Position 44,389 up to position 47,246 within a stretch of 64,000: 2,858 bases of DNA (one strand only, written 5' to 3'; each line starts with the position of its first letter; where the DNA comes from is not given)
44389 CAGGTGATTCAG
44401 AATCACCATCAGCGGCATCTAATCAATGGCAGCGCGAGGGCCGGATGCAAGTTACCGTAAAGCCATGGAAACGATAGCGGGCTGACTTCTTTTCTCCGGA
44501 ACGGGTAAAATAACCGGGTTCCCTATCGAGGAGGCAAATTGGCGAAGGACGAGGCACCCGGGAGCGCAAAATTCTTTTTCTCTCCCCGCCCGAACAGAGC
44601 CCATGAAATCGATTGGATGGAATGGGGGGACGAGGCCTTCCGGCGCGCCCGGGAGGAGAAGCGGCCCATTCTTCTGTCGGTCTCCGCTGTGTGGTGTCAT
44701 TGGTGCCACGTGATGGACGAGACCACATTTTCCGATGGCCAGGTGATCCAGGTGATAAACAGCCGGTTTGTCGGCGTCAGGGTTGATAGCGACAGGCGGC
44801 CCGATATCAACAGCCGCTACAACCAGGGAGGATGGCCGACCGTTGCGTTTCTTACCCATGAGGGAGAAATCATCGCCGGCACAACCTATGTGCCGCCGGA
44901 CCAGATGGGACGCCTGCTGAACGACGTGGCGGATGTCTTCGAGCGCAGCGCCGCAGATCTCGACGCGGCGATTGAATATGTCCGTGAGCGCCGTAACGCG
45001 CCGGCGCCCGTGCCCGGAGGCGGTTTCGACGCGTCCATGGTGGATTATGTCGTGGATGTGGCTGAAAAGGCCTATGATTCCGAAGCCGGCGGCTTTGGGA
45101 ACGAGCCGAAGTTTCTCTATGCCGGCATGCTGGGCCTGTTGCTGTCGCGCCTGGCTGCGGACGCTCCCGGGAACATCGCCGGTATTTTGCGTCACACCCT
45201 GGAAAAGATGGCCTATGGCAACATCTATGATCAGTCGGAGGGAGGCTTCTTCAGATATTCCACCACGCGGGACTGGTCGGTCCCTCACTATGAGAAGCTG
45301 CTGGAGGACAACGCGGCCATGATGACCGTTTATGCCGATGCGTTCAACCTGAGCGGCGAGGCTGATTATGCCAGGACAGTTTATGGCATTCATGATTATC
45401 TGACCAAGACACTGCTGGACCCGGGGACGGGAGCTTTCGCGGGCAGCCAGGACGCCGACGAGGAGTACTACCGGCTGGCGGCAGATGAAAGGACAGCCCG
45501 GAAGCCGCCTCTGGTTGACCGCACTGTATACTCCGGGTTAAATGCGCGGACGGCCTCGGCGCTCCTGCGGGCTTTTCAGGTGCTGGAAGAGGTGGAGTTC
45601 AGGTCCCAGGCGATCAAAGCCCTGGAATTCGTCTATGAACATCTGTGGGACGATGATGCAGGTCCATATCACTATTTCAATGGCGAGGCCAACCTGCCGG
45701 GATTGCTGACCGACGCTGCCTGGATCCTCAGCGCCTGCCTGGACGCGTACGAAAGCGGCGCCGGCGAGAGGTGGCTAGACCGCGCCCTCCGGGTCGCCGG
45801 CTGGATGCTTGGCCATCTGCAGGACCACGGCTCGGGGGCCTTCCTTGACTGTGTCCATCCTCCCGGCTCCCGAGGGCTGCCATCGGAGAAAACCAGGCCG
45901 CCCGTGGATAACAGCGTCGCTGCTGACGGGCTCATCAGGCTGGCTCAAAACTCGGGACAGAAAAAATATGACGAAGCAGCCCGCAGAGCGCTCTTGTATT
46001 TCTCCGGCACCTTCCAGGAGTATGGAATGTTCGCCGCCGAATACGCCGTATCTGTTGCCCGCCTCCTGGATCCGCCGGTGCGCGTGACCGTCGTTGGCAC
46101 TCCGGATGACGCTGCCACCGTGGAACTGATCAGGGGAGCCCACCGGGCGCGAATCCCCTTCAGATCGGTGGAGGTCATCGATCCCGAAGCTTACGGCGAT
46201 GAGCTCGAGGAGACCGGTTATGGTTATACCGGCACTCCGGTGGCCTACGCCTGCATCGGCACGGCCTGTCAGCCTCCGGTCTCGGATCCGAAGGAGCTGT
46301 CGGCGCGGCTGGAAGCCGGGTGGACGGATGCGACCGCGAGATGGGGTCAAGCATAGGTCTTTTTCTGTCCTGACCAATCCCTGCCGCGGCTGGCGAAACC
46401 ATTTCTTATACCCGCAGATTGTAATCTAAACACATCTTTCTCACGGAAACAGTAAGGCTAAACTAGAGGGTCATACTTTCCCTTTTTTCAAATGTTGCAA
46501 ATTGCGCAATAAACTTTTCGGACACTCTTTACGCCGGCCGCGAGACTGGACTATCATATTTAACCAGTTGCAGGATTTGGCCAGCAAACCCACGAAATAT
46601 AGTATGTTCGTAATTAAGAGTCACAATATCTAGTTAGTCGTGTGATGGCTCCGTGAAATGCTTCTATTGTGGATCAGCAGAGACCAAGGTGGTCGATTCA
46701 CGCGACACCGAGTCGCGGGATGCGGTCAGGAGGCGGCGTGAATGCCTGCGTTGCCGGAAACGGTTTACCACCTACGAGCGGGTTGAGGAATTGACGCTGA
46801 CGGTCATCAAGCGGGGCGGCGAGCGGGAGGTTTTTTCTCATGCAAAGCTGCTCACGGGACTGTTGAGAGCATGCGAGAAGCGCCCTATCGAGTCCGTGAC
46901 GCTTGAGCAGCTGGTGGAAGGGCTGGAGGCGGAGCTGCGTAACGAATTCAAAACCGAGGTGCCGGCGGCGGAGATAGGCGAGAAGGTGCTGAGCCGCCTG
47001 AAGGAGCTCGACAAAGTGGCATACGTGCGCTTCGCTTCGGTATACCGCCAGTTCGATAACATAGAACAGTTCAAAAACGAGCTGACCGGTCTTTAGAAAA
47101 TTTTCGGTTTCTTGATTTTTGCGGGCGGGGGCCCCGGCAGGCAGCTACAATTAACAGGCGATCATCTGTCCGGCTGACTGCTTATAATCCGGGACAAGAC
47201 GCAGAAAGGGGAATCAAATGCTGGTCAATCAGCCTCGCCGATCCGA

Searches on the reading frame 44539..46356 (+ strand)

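Call 9: search_protein_families(library=pfam, proteins=[window:44539-46356:+], max_evalue=0.00001)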
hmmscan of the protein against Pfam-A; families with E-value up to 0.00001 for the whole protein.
window:44539-46356:+ (605 aa): 3 families
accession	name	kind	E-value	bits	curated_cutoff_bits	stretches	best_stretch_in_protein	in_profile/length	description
PF03190.21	Thioredox_DsbH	-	2.7e-35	122.2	27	1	22-142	18-152/163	Protein of unknown function, DUF255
PF13899.12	Thioredoxin_7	-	2.7e-15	56.7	27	1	25-105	1-81/83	Thioredoxin-like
PF13098.12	Thioredoxin_2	-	5.7e-06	27.1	27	0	37-126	1-103/104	Thioredoxin-like domain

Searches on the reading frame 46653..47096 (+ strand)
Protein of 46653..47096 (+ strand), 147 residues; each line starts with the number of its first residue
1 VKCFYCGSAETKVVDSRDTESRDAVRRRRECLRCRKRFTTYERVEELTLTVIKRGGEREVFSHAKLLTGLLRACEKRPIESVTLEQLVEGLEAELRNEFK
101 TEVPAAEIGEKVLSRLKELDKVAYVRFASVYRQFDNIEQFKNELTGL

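Call 9: search_protein_families(library=pfam, proteins=[window:46653-47096:+], max_evalue=0.00001)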
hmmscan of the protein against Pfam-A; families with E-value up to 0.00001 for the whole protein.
window:46653-47096:+ (147 aa): 2 families
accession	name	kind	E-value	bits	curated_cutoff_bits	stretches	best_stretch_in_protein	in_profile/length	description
PF03477.21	ATP-cone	-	1.9e-20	73.6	25.8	1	50-136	2-87/88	ATP cone domain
PF22811.2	Zn_ribbon_NrdR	-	2.8e-18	66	27.2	1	1-42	1-42/42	Transcriptional repressor NrdR-like, N-terminal domain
